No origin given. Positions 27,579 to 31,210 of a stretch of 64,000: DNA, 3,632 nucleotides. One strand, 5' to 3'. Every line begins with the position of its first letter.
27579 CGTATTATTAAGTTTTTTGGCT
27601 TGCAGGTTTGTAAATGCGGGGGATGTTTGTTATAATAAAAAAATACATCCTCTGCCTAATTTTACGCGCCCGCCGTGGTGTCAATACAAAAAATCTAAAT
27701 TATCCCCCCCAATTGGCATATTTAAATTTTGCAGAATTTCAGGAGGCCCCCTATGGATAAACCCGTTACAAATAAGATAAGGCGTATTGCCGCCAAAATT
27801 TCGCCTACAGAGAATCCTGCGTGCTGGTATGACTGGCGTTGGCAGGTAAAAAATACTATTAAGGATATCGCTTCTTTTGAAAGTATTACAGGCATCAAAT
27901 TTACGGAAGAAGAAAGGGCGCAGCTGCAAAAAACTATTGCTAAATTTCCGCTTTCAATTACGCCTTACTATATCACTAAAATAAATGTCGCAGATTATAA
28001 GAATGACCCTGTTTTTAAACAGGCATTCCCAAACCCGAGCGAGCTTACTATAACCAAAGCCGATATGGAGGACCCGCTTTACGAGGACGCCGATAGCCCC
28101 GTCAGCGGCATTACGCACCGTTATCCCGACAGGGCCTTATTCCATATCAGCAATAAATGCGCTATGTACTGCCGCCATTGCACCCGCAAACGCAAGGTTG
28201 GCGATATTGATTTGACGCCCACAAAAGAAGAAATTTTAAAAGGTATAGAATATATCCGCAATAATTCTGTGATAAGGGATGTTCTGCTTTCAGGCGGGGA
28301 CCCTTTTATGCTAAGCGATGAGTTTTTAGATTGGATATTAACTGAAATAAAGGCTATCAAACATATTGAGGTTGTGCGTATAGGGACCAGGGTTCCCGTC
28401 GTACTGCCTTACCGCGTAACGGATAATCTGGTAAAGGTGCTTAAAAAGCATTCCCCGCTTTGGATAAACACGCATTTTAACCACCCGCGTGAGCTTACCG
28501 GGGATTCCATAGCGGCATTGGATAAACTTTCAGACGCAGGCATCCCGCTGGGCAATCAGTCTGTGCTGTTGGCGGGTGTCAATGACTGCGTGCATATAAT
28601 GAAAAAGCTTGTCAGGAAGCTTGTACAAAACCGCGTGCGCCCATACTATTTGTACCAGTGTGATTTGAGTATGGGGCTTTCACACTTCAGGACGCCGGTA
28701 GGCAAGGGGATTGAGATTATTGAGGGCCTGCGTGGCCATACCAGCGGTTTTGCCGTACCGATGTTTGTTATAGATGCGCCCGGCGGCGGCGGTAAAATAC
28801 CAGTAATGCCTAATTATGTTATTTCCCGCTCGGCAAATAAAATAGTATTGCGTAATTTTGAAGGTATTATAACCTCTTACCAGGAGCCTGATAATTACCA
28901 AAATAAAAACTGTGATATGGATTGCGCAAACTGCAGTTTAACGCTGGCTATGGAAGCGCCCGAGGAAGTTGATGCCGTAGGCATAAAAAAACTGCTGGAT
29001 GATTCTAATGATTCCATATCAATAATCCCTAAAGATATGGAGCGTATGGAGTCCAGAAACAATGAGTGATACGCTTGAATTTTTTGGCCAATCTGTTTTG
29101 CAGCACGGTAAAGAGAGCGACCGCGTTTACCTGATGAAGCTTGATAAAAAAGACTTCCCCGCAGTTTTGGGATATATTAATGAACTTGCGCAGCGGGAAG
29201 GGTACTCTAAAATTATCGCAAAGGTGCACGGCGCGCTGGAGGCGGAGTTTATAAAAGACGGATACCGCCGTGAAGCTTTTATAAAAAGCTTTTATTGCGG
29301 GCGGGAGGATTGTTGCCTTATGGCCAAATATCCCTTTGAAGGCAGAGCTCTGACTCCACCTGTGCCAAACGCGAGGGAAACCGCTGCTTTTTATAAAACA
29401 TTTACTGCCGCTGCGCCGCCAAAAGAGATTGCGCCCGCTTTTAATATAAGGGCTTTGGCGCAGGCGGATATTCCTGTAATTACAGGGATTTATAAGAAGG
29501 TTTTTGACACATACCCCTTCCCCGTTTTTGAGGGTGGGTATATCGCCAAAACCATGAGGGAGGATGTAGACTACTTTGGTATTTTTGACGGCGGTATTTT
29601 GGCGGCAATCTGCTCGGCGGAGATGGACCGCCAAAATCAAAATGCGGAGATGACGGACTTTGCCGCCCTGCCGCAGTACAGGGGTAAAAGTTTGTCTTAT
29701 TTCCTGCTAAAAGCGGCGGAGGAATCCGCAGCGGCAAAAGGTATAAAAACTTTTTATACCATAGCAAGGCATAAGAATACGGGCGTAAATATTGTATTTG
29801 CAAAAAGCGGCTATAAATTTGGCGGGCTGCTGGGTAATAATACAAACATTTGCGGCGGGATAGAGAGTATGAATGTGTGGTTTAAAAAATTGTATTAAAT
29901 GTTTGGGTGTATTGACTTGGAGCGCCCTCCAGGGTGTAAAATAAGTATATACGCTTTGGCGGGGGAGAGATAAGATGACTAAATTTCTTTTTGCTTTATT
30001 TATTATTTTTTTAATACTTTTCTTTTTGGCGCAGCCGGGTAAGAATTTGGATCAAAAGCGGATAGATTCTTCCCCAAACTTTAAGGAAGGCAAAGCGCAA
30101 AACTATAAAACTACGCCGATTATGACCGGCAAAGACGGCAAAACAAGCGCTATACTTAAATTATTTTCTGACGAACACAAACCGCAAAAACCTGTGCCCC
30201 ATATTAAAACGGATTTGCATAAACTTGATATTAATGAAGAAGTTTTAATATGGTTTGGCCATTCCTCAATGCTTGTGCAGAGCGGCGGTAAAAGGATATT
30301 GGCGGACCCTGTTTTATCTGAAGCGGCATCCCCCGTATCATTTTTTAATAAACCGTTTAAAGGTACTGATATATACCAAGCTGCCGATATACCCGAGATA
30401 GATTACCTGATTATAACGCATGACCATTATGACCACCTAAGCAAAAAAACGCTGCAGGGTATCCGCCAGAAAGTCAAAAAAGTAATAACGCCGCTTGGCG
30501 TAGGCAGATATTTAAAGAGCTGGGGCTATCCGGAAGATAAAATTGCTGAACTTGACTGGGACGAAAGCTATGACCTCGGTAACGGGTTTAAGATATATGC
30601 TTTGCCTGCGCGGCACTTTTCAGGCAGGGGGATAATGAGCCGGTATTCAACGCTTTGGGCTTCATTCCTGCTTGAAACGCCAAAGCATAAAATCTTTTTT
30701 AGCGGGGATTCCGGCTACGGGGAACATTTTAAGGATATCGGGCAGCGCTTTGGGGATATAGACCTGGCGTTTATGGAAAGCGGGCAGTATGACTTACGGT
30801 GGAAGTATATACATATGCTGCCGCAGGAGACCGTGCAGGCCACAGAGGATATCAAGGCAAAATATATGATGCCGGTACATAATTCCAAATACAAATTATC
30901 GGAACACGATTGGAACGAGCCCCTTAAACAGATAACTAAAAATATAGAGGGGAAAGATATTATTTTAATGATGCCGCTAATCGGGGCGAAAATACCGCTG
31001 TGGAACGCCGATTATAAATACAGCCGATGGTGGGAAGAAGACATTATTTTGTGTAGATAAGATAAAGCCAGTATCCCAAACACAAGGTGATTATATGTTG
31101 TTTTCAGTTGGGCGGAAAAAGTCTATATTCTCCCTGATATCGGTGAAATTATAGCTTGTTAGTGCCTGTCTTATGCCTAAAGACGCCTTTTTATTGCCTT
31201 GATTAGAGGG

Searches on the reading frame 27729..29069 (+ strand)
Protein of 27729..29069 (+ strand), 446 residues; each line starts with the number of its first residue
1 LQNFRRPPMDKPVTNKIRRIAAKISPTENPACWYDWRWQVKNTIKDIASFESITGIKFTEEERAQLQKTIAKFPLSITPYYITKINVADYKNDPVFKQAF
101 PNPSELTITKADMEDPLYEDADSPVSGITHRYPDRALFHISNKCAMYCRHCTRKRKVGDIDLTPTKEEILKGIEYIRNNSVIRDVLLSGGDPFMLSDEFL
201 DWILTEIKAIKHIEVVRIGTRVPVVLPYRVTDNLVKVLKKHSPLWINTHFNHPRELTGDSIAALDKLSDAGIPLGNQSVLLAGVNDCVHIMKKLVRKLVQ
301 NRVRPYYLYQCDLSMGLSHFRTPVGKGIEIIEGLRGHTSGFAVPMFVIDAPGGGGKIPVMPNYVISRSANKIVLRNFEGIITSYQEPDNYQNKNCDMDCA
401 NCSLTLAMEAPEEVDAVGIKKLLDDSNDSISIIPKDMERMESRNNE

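Call 72: search_protein_families(library=ncbifam, proteins=[window:27729-29069:+], max_evalue=0.00001)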
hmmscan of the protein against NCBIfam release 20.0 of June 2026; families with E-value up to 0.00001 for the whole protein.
window:27729-29069:+ (446 aa): 7 families
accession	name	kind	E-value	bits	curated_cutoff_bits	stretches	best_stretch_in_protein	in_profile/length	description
TIGR03820.1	lys_2_3_AblA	equivalog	6.8e-222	736.6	525.4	1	32-443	6-417/417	lysine 2,3-aminomutase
TIGR04368.1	Glu_2_3_NH3_mut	equivalog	9e-137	455.9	650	1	17-385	41-403/404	glutamate 2,3-aminomutase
TIGR04468.1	arg_2_3_am_muta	equivalog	4.8e-106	354.7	600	1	33-379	2-346/351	arginine 2,3-aminomutase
TIGR00238.1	TIGR00238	subfamily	2.2e-104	349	199.2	1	33-352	14-331/331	KamA family radical SAM protein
TIGR03822.1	AblA_like_2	hypoth_equivalog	1.3e-92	310.4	396.25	1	59-364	14-320/321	lysine-2,3-aminomutase-like protein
TIGR03821.1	EFP_modif_epmB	equivalog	5.1e-72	242.6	369.3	1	36-358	1-320/321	EF-P beta-lysylation protein EpmB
TIGR04250.1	SCM_rSAM_ScmE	equivalog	1.6e-06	27.3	400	1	139-200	8-70/358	SynChlorMet cassette radical SAM/SPASM protein ScmE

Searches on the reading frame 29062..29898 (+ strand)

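Call 72: search_protein_families(library=ncbifam, proteins=[window:29062-29898:+], max_evalue=0.00001)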
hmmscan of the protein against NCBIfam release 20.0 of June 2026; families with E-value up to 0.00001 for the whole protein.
window:29062-29898:+ (278 aa): 1 family
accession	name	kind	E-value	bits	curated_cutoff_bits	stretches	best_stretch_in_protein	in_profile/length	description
TIGR03827.1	GNAT_ablB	equivalog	3e-86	289.2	205.1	1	11-277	2-266/266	putative beta-lysine N-acetyltransferase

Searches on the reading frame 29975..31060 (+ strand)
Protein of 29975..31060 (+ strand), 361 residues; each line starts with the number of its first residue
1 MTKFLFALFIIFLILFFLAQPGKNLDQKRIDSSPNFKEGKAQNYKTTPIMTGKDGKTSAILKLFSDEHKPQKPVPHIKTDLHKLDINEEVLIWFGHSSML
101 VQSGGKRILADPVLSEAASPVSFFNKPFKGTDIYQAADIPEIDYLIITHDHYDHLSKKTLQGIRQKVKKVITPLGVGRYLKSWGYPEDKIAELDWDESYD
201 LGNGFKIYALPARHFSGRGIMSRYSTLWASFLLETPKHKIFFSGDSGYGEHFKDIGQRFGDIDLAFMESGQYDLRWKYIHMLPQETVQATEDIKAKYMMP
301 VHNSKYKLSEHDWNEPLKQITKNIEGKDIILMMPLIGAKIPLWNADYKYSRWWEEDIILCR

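Call 72: search_protein_families(library=ncbifam, proteins=[window:29975-31060:+], max_evalue=0.00001)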
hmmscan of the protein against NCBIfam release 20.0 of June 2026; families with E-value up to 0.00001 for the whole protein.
window:29975-31060:+ (361 aa): 2 families
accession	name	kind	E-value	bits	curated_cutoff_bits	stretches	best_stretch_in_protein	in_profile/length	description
NF001911.0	PRK00685.1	equivalog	3.6e-18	65.9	144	1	91-323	3-214/228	metal-dependent hydrolase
NF008688.0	PRK11709.1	equivalog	1e-12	47.7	306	1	138-306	106-286/355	L-ascorbate 6-phosphate lactonase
